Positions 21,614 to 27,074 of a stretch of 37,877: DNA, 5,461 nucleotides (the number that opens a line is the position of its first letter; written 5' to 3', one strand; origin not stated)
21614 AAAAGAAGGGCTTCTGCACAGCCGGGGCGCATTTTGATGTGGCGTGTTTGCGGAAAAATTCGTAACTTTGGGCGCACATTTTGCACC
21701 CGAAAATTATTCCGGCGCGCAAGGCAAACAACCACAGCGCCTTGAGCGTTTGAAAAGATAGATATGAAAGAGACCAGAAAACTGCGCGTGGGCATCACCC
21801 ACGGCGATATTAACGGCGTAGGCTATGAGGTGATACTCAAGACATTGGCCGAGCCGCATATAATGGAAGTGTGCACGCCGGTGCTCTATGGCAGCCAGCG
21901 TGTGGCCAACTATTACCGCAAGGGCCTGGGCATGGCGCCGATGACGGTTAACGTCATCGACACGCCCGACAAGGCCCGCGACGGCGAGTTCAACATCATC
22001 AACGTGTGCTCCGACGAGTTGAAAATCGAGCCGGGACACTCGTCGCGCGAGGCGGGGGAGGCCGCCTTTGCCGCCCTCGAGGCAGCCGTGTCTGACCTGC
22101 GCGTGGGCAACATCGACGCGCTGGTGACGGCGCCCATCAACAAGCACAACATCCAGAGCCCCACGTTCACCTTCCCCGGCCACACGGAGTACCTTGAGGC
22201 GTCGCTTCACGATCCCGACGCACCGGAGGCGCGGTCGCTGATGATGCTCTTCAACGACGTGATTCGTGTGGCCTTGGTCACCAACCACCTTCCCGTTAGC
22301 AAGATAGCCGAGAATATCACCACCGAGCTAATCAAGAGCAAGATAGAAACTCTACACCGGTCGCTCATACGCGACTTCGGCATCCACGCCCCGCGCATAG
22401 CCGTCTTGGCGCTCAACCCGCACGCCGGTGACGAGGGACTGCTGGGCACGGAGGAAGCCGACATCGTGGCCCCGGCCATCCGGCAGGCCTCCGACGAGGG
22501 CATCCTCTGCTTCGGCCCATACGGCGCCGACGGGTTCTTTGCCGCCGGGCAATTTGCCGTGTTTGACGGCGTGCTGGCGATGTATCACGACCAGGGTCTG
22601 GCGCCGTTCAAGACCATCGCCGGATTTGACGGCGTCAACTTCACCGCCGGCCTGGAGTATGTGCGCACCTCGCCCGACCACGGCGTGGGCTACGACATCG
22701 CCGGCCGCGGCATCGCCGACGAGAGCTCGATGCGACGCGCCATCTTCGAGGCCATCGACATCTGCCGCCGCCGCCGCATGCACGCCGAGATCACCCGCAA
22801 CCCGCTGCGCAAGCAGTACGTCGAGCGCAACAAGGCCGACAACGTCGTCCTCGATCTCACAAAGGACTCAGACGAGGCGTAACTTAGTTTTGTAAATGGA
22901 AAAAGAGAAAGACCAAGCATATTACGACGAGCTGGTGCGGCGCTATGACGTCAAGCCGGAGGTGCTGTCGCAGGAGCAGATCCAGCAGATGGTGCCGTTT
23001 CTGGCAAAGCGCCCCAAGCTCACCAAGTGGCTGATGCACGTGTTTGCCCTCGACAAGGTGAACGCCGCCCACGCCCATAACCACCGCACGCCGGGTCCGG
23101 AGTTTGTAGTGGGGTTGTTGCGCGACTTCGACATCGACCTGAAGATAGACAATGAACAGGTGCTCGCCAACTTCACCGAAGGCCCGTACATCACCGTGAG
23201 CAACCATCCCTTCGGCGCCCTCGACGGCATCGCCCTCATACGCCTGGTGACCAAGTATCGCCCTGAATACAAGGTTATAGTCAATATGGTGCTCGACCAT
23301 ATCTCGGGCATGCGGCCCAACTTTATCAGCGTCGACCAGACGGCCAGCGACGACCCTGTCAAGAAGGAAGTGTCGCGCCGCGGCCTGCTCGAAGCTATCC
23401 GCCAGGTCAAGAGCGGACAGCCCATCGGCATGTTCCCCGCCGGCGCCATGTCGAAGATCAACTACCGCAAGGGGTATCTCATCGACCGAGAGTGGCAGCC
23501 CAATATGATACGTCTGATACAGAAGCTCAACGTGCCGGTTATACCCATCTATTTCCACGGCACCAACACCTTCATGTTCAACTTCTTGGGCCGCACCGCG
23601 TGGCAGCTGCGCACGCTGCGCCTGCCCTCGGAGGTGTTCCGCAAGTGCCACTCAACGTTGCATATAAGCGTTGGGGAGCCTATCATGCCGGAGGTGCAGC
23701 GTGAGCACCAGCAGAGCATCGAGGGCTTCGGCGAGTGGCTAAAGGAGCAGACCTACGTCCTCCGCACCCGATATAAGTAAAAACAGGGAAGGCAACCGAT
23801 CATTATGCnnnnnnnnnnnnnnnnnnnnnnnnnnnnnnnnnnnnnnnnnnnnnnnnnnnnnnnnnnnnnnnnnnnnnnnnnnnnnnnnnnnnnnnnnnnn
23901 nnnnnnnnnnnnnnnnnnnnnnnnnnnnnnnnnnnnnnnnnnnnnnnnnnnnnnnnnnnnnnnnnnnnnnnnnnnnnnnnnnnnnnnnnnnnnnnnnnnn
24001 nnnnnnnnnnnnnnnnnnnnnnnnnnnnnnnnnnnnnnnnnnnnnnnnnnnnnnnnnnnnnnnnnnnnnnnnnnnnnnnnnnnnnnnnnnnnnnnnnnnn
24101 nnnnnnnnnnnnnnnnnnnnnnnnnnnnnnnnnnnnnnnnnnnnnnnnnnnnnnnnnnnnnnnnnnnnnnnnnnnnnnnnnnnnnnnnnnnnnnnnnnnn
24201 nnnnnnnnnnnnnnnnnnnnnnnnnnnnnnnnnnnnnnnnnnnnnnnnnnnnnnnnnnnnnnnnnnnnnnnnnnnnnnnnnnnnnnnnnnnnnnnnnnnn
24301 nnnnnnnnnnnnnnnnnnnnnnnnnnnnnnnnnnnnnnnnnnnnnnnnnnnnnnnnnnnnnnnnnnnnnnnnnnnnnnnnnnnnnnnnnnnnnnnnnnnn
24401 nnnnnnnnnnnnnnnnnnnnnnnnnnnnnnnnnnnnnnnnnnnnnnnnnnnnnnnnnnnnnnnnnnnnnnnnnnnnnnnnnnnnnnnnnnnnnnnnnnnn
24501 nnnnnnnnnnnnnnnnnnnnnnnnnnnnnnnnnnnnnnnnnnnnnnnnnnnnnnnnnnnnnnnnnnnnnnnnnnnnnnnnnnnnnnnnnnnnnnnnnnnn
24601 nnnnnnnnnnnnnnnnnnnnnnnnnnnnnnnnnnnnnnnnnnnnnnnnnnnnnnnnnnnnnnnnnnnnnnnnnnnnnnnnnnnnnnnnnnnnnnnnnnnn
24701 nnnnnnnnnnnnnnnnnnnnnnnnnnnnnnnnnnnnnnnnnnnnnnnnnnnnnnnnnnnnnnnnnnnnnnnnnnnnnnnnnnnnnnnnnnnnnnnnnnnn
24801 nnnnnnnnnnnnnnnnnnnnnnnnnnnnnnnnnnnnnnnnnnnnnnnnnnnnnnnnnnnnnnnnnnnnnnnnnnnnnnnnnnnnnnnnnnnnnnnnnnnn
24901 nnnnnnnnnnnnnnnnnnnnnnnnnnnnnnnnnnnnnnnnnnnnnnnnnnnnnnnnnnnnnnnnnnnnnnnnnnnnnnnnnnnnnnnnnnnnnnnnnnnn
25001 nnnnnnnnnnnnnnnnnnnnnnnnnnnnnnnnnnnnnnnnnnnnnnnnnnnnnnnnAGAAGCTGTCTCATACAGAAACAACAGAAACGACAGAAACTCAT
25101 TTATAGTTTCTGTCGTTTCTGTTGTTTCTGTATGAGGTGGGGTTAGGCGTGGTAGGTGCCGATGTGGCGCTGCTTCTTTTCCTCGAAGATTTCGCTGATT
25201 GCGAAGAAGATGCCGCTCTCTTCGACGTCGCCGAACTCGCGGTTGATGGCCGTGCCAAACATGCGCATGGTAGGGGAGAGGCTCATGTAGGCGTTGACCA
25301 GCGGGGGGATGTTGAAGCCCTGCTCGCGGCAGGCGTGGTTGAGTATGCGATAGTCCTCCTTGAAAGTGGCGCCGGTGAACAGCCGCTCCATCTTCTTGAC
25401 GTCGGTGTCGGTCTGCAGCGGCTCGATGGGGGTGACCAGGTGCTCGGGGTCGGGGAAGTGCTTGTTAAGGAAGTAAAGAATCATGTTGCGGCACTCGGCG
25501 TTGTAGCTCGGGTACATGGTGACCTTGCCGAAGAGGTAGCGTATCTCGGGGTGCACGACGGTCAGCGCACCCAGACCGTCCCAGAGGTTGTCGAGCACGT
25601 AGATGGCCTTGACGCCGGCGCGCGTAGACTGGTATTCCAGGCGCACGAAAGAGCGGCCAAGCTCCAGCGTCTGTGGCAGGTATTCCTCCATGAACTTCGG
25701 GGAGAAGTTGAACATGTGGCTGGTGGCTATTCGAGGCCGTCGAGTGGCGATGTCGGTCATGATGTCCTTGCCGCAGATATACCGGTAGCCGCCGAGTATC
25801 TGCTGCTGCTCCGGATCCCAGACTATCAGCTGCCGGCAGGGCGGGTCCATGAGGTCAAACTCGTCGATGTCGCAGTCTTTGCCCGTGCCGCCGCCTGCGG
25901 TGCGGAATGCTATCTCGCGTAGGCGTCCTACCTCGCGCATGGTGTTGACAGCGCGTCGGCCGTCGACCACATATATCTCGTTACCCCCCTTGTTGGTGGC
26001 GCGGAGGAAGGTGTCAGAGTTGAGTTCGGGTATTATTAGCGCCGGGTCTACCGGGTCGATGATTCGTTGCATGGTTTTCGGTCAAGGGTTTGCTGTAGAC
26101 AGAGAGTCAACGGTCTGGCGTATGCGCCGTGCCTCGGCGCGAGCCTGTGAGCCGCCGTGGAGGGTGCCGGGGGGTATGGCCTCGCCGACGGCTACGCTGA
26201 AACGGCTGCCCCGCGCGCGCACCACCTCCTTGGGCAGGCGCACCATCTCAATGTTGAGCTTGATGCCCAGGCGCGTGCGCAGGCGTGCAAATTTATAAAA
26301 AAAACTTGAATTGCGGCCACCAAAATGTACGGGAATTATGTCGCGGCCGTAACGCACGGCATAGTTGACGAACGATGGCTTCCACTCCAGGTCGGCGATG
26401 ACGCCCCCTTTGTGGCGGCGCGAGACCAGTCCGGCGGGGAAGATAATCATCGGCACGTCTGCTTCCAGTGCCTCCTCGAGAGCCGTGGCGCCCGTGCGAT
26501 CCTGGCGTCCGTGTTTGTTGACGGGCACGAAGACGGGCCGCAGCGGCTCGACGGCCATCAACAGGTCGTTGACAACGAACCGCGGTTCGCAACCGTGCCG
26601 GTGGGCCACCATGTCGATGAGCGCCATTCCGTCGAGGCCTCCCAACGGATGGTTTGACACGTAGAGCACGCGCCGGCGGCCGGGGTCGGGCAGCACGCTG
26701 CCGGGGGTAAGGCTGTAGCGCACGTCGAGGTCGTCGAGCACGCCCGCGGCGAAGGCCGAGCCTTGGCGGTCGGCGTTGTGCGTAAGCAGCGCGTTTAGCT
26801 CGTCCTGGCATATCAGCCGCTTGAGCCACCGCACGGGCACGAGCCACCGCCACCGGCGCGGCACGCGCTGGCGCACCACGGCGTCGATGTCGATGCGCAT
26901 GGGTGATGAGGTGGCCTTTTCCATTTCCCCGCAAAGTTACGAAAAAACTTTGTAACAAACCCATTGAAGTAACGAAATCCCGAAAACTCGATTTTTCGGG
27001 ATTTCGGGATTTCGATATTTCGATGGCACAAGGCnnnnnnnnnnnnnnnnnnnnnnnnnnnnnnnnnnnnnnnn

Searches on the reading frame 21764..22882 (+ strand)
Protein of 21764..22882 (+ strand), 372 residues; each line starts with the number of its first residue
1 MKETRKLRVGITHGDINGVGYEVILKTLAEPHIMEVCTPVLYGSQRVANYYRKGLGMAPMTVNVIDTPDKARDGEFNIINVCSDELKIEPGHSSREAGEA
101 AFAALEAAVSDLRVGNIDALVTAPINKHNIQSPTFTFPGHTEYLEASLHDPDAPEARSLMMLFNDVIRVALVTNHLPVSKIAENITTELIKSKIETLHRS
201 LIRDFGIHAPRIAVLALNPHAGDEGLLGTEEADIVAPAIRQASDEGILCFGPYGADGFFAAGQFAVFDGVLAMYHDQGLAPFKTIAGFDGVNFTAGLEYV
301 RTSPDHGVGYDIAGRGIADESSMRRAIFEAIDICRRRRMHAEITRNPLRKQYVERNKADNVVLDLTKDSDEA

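Call 34: search_protein_families(library=pfam, proteins=[window:21764-22882:+], max_evalue=0.001)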
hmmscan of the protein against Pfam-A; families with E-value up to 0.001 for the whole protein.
window:21764-22882:+ (372 aa): 1 family
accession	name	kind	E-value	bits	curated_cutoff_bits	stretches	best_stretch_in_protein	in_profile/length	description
PF04166.17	PdxA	-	1.4e-104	350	27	1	35-329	1-285/286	Pyridoxal phosphate biosynthetic protein PdxA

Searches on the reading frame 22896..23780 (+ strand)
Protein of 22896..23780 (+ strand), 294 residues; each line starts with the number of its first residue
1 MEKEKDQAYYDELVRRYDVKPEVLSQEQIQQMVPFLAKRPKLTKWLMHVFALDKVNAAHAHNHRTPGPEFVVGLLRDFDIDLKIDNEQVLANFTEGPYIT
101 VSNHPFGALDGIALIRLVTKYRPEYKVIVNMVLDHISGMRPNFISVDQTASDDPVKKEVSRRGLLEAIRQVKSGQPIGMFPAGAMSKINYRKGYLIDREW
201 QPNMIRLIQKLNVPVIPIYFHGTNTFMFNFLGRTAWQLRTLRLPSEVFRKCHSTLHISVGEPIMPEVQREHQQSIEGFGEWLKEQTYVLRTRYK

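Call 34: search_protein_families(library=pfam, proteins=[window:22896-23780:+], max_evalue=0.001)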
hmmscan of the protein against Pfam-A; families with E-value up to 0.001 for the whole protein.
window:22896-23780:+ (294 aa): 2 families
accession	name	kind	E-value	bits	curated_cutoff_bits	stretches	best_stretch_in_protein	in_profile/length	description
PF19576.4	Acyltransf_2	-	1.2e-20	74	27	1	42-291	18-261/266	Acyltransferase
PF01553.26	Acyltransferase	-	9.4e-09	35.6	23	1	91-220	11-131/132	Acyltransferase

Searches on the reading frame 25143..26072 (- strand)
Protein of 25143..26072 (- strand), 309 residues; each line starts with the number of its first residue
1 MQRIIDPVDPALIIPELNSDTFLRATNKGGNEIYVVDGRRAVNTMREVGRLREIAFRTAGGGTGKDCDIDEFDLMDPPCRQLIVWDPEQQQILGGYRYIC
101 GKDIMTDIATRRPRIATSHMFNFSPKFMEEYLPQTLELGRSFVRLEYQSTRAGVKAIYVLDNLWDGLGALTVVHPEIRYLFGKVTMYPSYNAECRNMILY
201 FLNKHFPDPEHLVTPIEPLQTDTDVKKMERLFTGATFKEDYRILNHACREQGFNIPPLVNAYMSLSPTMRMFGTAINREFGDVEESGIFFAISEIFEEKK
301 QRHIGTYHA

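Call 81: search_protein_families(library=pfam, proteins=[window:25143-26072:-], max_evalue=0.01)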
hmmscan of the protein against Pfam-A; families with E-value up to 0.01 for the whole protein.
window:25143-26072:- (309 aa): 1 family
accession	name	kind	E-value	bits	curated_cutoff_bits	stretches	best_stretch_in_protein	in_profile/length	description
PF13444.12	Acetyltransf_5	-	9.3e-14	52.4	22.4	1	51-152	1-96/102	Acetyltransferase (GNAT) domain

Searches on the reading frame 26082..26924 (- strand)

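Call 81: search_protein_families(library=pfam, proteins=[window:26082-26924:-], max_evalue=0.01)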
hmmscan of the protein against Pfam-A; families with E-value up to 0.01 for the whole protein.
window:26082-26924:- (280 aa): 2 families
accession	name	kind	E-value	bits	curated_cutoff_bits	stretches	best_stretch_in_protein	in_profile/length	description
PF19576.4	Acyltransf_2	-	4.1e-61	206.7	27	1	16-270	2-254/266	Acyltransferase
PF01553.26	Acyltransferase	-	3.4e-08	33.8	23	1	83-200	13-130/132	Acyltransferase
